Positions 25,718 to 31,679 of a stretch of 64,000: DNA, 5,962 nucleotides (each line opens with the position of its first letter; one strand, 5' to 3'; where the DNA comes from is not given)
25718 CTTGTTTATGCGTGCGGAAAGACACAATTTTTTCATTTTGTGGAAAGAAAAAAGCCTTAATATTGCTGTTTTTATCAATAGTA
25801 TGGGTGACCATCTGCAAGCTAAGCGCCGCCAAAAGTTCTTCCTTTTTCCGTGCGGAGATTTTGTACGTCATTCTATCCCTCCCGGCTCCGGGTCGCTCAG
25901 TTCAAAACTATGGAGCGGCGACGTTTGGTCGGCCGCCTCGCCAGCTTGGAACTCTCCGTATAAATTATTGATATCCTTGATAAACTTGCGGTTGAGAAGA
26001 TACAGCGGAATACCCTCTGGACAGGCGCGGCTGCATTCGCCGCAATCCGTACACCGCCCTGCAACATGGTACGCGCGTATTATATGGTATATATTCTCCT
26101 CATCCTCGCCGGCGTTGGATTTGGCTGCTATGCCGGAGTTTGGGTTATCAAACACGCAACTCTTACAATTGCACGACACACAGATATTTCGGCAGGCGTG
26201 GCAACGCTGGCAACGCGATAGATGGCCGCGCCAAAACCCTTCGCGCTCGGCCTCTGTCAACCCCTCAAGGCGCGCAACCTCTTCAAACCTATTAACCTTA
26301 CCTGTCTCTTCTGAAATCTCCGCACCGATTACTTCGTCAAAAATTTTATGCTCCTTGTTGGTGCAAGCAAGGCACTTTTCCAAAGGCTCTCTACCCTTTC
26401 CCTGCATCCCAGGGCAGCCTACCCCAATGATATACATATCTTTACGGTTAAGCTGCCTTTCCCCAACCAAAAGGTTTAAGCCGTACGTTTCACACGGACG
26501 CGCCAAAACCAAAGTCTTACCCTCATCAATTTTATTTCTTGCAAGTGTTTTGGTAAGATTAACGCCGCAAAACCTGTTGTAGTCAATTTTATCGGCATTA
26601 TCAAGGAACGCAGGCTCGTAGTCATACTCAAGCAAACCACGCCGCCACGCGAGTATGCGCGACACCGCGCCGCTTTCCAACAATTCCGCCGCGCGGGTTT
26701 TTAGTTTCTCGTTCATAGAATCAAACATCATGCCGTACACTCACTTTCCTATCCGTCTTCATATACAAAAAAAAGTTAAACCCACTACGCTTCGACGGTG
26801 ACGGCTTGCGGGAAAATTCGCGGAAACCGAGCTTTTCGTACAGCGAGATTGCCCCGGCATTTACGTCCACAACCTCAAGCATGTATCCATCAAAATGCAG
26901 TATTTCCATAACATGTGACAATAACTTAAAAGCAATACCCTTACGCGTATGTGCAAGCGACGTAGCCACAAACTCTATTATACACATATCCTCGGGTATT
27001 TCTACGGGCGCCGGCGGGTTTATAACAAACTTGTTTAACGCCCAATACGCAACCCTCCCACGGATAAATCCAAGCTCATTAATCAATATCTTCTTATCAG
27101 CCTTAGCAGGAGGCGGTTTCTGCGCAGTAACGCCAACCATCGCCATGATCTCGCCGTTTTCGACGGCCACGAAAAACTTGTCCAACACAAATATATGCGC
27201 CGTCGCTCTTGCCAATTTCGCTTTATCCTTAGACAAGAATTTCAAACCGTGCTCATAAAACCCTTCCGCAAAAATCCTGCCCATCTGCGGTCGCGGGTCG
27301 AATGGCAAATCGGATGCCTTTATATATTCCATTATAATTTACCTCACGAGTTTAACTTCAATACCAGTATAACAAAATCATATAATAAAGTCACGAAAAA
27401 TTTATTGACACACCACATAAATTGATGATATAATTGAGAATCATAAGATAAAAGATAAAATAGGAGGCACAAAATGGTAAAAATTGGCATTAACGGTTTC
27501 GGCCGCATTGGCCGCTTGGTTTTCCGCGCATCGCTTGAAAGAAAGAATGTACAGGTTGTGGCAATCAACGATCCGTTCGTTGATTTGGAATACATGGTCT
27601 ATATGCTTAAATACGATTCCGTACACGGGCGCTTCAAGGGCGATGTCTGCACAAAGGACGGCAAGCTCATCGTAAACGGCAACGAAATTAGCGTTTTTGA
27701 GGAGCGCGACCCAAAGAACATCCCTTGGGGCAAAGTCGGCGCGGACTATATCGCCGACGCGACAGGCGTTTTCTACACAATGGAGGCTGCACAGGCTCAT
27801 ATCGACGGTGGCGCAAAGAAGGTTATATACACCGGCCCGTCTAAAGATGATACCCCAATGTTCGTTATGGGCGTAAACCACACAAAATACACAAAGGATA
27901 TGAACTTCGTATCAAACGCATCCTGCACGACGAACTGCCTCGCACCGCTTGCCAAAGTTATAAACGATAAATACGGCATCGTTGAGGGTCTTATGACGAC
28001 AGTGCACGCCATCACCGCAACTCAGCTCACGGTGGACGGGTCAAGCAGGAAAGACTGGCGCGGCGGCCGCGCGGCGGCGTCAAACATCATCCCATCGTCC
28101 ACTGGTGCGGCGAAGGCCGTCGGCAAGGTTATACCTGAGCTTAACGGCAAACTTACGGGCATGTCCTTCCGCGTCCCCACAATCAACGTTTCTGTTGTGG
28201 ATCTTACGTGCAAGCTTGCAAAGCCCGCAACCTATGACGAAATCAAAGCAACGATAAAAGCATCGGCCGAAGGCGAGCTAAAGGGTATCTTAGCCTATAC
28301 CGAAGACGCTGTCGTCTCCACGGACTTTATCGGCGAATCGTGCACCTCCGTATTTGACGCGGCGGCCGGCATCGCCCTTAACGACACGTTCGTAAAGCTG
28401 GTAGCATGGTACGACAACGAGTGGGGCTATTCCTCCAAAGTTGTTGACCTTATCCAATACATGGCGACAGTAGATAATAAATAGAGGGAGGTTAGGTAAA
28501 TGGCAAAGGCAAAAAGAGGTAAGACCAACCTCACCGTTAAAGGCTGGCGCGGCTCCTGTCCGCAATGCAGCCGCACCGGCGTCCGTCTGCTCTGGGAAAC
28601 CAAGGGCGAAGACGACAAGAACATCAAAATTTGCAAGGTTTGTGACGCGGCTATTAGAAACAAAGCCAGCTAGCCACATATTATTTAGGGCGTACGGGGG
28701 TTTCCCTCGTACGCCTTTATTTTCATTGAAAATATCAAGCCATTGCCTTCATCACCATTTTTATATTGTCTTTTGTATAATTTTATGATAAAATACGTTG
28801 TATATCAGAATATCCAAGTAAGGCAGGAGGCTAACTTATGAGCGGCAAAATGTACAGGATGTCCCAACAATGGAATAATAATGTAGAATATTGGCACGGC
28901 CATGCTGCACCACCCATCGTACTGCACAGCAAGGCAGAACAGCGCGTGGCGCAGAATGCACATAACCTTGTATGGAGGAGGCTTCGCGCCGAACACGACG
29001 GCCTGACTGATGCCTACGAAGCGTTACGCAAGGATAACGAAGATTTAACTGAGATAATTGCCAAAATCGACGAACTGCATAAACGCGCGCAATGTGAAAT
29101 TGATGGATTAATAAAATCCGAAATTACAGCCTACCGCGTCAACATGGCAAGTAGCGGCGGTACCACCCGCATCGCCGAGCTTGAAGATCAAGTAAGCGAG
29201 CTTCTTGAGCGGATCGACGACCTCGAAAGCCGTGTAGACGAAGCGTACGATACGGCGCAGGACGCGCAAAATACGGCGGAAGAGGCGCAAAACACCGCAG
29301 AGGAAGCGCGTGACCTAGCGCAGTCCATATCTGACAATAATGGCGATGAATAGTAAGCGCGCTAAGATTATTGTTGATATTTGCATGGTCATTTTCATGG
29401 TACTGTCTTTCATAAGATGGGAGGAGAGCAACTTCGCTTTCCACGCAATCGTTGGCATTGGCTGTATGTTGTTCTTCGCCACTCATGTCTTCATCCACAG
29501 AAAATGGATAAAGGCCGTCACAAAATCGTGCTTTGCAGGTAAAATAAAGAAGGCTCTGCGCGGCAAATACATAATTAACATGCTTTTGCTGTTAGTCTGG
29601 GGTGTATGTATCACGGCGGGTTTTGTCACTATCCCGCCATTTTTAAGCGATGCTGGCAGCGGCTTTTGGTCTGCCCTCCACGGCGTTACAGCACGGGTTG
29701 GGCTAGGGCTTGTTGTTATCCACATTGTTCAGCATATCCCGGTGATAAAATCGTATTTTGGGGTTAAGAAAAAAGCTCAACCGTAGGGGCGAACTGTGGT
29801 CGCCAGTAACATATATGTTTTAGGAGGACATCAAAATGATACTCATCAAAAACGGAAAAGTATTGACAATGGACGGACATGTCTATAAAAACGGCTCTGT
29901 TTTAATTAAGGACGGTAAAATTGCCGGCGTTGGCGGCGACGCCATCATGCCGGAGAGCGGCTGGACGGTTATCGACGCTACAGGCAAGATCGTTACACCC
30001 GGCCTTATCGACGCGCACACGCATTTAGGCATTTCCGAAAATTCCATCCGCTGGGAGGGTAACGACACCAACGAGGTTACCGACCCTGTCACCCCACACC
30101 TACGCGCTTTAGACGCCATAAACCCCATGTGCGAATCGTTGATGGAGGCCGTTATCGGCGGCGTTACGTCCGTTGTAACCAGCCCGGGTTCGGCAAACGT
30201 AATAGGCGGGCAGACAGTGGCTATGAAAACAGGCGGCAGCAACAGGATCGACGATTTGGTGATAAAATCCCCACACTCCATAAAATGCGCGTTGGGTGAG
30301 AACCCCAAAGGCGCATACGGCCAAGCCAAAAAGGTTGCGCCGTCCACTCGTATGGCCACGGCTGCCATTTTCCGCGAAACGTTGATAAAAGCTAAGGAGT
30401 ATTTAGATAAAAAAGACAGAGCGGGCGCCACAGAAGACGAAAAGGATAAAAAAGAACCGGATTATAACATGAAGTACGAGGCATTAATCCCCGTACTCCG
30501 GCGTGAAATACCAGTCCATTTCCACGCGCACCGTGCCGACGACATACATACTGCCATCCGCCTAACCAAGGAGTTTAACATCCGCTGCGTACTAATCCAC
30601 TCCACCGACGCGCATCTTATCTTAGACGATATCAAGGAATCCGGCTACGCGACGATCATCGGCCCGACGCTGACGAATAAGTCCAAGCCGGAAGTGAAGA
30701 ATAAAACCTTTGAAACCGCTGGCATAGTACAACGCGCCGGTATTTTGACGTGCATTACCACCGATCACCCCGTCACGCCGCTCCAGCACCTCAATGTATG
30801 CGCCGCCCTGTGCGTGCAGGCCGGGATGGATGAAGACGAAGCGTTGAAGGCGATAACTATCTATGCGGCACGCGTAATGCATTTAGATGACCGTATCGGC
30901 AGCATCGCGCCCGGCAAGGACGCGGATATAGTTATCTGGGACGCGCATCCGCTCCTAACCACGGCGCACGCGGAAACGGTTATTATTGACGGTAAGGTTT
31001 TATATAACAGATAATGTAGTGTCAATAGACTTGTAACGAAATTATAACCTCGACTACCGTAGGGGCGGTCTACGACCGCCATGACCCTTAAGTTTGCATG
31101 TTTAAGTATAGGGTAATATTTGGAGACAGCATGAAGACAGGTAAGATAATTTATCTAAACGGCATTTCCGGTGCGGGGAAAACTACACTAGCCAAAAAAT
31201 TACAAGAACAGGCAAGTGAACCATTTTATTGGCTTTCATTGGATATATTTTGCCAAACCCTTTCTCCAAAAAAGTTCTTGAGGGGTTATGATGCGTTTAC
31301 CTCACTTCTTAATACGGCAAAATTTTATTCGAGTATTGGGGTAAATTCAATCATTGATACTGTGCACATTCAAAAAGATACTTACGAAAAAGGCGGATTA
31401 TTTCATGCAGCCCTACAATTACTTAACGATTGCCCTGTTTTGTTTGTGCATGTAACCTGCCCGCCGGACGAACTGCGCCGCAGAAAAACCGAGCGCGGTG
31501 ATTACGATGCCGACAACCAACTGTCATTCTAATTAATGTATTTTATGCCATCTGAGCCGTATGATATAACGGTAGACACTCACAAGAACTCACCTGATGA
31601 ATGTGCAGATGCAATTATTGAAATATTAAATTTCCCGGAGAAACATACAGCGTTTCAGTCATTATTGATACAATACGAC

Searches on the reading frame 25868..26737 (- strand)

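Call 83: search_protein_families(library=pfam, proteins=[window:25868-26737:-], max_evalue=0.0001)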
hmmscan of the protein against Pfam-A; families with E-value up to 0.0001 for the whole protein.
window:25868-26737:- (289 aa): 3 families
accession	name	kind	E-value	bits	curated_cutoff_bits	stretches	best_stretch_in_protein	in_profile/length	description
PF13183.11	Fer4_8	-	2.6e-06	28.3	27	1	173-243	2-68/68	4Fe-4S dicluster domain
PF13187.11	Fer4_9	-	6.6e-05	23.3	27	0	175-242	1-50/52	4Fe-4S dicluster domain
PF12838.12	Fer4_7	-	9.1e-05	23.3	27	0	175-243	1-52/52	4Fe-4S dicluster domain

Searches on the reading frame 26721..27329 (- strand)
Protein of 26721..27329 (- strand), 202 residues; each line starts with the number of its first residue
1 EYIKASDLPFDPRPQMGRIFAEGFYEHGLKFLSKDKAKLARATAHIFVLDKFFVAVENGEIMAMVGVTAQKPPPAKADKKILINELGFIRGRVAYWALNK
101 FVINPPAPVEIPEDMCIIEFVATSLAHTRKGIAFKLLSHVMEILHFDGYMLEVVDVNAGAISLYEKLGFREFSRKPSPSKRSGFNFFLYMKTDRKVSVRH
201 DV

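Call 83: search_protein_families(library=pfam, proteins=[window:26721-27329:-], max_evalue=0.0001)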
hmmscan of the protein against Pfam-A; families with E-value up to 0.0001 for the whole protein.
window:26721-27329:- (202 aa): 3 families
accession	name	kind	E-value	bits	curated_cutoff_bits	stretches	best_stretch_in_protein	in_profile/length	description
PF00583.31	Acetyltransf_1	-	1.1e-11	45.4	20.7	1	51-169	34-116/116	Acetyltransferase (GNAT) family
PF13508.13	Acetyltransf_7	-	1.2e-08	35.7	27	1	99-171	28-84/84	Acetyltransferase (GNAT) domain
PF13527.13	Acetyltransf_9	-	2.1e-05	25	25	0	116-170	73-125/127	Acetyltransferase (GNAT) domain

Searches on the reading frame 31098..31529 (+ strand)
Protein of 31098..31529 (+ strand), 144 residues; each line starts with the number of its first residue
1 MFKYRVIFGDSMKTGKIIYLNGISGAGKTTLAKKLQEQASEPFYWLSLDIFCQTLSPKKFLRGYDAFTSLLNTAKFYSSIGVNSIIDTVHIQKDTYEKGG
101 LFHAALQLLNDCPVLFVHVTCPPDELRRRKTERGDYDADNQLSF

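Call 83: search_protein_families(library=pfam, proteins=[window:31098-31529:+], max_evalue=0.0001)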
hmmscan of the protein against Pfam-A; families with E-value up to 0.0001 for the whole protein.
window:31098-31529:+ (144 aa): 4 families
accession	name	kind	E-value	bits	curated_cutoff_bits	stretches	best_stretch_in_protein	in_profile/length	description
PF07931.18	CPT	-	1.4e-19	71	22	1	15-135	1-130/172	Chloramphenicol phosphotransferase-like protein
PF13671.12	AAA_33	-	5.4e-10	40.2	27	1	18-139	2-124/143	AAA domain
PF13238.12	AAA_18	-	1.7e-08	35.4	29.4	1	18-137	1-115/128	AAA domain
PF13401.12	AAA_22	-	3.8e-05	24.5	27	1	14-68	4-58/130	AAA domain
